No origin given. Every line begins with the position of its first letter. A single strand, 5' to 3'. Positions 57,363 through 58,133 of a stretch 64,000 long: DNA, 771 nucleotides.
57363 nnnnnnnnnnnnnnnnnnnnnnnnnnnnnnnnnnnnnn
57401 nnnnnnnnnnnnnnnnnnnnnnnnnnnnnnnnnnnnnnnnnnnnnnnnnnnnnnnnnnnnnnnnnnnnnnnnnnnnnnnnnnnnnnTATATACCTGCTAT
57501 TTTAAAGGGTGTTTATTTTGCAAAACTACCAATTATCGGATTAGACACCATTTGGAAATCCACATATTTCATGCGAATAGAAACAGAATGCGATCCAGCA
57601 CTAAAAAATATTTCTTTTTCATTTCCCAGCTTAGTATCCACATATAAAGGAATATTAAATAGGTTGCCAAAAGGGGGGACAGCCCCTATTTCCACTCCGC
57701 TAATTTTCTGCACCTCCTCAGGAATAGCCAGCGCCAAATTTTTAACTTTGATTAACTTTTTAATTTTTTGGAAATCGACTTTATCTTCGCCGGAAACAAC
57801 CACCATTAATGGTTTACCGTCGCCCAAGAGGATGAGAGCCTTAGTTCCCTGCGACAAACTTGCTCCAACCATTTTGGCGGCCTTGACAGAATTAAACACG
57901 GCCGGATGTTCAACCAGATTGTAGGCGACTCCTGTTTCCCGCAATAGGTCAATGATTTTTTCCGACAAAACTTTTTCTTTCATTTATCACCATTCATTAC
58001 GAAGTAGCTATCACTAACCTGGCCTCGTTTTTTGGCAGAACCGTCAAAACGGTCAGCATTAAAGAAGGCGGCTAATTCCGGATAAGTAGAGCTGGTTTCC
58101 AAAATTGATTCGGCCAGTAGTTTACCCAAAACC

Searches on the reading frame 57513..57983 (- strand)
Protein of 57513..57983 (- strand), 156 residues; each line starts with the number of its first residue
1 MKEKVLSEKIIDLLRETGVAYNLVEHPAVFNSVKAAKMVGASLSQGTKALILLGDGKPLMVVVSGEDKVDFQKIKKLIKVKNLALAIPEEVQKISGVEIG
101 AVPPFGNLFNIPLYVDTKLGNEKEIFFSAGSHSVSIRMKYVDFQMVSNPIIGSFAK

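Call 50: search_protein_families(library=pfam, proteins=[window:57513-57983:-])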
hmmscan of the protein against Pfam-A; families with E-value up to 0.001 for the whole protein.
window:57513-57983:- (156 aa): 1 family
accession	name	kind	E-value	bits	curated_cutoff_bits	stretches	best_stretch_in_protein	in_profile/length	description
PF04073.20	tRNA_edit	-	2.1e-27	96.1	25.5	1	26-144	1-121/123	Aminoacyl-tRNA editing domain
